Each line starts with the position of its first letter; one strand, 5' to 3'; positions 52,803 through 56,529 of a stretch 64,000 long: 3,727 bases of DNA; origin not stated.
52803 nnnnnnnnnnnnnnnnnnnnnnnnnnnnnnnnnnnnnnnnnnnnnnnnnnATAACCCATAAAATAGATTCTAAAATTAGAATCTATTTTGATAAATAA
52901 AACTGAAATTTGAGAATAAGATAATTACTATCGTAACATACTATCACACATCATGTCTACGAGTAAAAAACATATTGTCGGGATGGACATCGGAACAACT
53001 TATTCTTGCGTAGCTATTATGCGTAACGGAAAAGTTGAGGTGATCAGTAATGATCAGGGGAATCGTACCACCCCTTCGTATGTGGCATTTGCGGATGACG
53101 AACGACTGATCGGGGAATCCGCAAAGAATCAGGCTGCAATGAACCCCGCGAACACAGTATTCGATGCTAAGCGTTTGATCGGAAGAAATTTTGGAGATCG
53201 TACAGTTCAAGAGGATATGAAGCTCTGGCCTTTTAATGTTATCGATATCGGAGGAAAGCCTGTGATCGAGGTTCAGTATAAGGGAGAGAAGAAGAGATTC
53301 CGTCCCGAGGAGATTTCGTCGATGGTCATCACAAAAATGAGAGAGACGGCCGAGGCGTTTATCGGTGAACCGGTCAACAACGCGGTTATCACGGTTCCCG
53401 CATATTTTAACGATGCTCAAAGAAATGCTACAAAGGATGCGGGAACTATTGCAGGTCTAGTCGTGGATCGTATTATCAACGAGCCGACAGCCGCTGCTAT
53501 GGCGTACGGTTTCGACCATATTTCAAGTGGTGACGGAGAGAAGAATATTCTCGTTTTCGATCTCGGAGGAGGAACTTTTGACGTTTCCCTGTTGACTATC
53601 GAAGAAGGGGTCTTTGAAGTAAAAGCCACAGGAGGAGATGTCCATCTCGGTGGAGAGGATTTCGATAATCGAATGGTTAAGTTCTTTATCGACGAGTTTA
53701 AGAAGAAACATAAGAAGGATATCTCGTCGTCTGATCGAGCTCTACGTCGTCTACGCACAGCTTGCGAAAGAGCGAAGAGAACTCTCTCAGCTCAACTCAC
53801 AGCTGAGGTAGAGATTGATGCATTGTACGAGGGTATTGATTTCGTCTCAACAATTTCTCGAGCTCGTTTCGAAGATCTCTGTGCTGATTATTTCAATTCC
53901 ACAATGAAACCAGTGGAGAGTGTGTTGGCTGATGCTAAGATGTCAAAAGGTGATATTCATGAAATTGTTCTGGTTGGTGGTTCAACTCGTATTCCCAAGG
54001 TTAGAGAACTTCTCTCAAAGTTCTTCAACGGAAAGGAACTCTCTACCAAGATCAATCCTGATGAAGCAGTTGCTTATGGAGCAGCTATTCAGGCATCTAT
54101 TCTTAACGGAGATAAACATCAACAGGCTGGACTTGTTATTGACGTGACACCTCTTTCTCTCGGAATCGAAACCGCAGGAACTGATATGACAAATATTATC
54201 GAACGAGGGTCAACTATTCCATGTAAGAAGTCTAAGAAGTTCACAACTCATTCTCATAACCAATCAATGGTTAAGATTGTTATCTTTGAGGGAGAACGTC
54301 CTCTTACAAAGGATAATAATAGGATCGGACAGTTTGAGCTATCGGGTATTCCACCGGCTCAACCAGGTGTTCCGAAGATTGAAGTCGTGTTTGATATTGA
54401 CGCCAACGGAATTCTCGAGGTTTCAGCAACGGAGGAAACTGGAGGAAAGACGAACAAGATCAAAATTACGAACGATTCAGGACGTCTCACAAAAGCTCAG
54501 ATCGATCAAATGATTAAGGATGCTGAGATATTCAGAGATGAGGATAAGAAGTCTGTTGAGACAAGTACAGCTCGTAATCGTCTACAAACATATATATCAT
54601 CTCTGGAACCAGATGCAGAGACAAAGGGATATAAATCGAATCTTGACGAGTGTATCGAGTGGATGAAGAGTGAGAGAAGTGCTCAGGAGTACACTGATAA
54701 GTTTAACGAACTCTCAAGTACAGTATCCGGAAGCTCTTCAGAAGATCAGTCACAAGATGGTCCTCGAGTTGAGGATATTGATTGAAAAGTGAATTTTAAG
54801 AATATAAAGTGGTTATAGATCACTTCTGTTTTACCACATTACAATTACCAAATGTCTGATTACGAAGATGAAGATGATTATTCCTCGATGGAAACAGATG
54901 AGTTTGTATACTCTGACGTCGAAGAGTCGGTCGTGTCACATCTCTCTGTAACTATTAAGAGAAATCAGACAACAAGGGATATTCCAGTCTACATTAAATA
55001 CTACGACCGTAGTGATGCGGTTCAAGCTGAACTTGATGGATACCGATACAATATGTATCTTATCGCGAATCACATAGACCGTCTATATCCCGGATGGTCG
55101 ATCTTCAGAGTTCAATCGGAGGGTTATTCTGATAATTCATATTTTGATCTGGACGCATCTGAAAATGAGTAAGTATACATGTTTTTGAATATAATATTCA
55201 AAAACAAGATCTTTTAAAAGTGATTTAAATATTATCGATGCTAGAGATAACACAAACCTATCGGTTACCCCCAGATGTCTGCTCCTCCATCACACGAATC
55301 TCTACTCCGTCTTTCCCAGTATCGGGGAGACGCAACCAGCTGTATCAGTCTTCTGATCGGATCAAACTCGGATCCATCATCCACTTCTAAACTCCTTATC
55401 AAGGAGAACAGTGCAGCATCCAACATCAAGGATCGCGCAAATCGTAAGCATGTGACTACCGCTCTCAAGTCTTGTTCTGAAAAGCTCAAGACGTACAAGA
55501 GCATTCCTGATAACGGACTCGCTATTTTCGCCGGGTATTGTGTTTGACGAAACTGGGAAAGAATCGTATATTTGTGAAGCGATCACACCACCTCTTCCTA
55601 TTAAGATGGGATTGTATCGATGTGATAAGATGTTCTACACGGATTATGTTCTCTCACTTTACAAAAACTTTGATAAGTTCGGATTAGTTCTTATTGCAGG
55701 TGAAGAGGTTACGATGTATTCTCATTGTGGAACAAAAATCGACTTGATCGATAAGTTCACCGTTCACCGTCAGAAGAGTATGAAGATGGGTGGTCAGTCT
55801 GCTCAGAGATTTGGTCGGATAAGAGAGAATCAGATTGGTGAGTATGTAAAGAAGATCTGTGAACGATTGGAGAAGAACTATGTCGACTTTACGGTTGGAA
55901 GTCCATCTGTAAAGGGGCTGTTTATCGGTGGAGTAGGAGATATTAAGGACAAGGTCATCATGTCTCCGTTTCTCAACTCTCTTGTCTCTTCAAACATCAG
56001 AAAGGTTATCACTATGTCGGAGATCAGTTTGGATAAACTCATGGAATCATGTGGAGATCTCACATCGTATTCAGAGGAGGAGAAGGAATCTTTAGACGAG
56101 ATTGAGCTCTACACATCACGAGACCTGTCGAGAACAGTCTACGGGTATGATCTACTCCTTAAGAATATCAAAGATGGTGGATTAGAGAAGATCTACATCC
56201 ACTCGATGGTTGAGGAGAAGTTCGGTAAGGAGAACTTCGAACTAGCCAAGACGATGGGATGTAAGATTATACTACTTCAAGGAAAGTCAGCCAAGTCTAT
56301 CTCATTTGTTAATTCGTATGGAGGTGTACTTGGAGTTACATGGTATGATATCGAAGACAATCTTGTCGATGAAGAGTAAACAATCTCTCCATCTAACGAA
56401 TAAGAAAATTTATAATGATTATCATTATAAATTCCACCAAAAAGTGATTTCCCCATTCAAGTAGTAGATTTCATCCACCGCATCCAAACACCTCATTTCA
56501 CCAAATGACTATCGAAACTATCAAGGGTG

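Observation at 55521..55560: eRF1 gene requires an RF2-style +1 frameshift at GUU UGA C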

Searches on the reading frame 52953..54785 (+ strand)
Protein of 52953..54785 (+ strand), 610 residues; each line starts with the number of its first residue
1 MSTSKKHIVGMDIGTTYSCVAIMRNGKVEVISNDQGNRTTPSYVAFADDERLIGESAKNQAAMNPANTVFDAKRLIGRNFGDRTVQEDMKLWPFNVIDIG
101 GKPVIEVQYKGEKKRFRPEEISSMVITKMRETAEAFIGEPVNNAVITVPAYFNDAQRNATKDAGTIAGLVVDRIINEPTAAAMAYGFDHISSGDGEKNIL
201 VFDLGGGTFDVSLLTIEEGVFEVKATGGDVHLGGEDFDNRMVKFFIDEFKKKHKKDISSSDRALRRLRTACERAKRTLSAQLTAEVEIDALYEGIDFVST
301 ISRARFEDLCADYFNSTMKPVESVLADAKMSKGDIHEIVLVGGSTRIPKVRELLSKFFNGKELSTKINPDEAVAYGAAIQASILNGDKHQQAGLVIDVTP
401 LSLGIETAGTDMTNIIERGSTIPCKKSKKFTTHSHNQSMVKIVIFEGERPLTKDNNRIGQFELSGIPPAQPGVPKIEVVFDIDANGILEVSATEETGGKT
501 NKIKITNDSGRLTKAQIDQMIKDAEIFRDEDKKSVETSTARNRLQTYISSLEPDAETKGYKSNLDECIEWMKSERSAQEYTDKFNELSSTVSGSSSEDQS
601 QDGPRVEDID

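Call 18: search_protein_families(library=pfam, proteins=[window:52953-54785:+], max_evalue=0.00001)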
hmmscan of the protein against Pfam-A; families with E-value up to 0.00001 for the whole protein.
window:52953-54785:+ (610 aa): 2 families
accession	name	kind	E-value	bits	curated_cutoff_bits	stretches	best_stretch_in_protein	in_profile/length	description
PF00012.26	HSP70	-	1.9e-231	769.9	20.6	1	8-590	1-589/599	Hsp70 protein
PF06723.19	MreB_Mbl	-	1e-14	54.6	27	1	140-380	92-318/327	MreB/Mbl protein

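Call 46: list_cluster_members(proteins=[P0001, window:55275-55544:+, window:52953-54782:+])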
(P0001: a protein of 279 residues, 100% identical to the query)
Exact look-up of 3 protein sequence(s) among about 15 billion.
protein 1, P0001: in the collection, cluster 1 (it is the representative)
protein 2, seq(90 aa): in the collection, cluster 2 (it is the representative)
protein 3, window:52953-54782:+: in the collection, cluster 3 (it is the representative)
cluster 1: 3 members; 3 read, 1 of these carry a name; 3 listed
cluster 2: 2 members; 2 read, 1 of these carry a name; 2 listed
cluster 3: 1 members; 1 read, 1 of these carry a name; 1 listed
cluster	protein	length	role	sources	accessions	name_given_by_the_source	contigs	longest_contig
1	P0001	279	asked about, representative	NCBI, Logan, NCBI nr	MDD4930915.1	MAG: Vms1/Ankzf1 family peptidyl-tRNA hydrolase [Candidatus Colwellbacteria bacterium] | Vms1/Ankzf1 family peptidyl-tRNA hydrolase [Candidatus Colwellbacteria bacterium]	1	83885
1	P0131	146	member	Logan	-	-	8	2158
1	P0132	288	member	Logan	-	-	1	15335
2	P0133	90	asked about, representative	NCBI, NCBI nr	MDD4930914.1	MAG: hypothetical protein PHG66_02010 [Candidatus Colwellbacteria bacterium] | hypothetical protein [Candidatus Colwellbacteria bacterium]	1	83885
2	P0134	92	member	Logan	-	-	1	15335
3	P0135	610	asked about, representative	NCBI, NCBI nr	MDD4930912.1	MAG: molecular chaperone DnaK [Candidatus Colwellbacteria bacterium] | molecular chaperone DnaK [Candidatus Colwellbacteria bacterium]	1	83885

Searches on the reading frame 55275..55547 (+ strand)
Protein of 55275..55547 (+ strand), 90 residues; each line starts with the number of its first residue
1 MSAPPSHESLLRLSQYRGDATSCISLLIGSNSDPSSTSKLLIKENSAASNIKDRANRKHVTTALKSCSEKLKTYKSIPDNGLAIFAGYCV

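Call 3: search_protein_families(library=pfam, proteins=[window:55275-55547:+], max_evalue=0.01)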
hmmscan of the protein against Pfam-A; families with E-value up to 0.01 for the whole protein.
window:55275-55547:+ (90 aa): 1 family
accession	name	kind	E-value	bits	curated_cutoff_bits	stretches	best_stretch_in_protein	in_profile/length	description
PF03463.20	eRF1_1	-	6.2e-08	33.1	23.8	1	15-88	7-80/123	eRF1 domain 1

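Call 47: find_encoding_contigs(protein=P0132, flank=2000, max_places=2)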
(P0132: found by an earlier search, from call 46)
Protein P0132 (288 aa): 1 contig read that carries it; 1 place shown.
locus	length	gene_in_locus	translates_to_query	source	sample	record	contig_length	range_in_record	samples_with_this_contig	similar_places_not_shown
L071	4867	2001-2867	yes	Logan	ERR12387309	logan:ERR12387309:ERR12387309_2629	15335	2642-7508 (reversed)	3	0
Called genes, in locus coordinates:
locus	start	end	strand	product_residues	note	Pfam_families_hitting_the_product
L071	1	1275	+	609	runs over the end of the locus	PF00012:HSP70, PF06723:MreB_Mbl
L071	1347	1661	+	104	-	-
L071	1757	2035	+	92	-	PF03463:eRF1_1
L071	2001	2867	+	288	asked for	PF03463:eRF1_1 (faint), PF18859:acVLRF1 (weak), PF03464:eRF1_2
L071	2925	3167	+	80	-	-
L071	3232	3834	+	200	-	-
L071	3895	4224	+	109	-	-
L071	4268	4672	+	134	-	-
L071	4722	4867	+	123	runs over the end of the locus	-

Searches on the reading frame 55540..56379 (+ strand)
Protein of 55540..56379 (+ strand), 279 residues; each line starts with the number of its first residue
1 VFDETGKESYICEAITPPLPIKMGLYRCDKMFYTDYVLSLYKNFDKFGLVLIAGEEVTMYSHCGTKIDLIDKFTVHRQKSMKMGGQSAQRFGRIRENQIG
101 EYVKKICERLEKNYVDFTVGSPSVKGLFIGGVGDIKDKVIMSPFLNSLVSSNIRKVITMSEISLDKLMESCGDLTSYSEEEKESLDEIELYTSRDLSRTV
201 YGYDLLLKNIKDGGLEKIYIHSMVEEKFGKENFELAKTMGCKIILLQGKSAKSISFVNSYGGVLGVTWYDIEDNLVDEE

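Call 3: search_protein_families(library=pfam, proteins=[window:55540-56379:+], max_evalue=0.01)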
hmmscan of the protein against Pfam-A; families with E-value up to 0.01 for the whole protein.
window:55540-56379:+ (279 aa): 4 families
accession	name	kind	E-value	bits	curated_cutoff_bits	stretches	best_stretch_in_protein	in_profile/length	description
PF03464.20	eRF1_2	-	6.1e-15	56.2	27.1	1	46-161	1-114/133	eRF1 domain 2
PF18859.6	acVLRF1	-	2.8e-06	28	27.1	1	58-148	16-98/130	Actinobacteria/chloroflexi VLRF1 release factor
PF18854.6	baeRF_family10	-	0.0043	17.8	27.1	1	38-112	7-85/143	Bacterial archaeo-eukaryotic release factor family 10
PF03465.20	eRF1_3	-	0.0093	16.9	25.8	0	180-269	3-104/106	eRF1 domain 3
